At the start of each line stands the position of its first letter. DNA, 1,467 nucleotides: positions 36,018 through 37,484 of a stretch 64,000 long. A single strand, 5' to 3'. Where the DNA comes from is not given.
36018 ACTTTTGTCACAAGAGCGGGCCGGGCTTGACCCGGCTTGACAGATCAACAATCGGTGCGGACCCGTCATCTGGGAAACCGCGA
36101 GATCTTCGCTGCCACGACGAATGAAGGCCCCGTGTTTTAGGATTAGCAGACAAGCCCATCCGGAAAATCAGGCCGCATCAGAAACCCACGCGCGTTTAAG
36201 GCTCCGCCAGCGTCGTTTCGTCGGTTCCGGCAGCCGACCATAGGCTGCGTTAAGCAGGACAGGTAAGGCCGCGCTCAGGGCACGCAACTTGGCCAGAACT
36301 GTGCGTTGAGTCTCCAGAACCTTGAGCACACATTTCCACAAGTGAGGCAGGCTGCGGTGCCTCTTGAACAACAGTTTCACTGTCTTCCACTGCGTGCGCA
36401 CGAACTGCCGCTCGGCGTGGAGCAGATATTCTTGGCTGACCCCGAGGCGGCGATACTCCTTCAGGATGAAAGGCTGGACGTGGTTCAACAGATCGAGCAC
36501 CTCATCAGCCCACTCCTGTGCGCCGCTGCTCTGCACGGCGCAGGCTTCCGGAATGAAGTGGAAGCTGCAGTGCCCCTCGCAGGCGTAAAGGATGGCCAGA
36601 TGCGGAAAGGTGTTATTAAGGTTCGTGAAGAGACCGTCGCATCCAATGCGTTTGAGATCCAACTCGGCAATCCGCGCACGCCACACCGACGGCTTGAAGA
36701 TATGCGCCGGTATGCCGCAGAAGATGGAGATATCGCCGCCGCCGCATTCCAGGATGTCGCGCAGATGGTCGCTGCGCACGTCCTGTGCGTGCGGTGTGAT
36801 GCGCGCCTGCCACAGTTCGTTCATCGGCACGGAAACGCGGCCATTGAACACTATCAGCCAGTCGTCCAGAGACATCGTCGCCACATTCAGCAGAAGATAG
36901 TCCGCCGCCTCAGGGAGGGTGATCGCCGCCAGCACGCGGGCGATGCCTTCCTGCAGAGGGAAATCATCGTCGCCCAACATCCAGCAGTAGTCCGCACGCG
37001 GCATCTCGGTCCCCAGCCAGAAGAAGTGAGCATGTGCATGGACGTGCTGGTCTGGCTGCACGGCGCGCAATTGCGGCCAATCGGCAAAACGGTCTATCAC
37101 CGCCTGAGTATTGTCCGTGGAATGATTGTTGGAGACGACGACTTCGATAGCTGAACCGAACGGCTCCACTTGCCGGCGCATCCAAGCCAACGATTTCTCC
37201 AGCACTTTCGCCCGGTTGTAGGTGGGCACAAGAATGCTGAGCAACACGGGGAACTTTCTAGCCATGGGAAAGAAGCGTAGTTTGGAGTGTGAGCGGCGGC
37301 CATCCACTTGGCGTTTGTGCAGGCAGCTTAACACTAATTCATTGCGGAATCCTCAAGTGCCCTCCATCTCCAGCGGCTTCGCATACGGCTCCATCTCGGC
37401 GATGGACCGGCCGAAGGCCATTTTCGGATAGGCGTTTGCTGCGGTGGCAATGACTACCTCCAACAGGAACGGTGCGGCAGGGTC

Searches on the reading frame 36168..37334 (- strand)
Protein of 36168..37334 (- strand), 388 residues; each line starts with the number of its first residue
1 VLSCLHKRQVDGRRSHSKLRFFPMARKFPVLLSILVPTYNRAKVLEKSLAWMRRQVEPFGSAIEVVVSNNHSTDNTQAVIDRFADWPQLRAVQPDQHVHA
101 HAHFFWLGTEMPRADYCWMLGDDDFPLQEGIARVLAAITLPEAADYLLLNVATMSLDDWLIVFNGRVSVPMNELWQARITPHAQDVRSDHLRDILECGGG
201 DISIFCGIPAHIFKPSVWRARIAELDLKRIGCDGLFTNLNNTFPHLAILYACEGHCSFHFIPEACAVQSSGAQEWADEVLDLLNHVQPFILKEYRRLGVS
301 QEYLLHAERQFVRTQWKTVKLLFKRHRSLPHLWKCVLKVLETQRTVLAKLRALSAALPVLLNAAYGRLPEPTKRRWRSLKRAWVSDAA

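Call 38: search_protein_families(library=pfam, proteins=[window:36168-37334:-], max_evalue=0.00001)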
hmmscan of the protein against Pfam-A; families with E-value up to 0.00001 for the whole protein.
window:36168-37334:- (388 aa): 1 family
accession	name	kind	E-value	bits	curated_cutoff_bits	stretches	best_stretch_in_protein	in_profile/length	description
PF00535.33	Glycos_transf_2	-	2e-12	47.8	23.3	1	33-143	1-108/168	Glycosyl transferase family 2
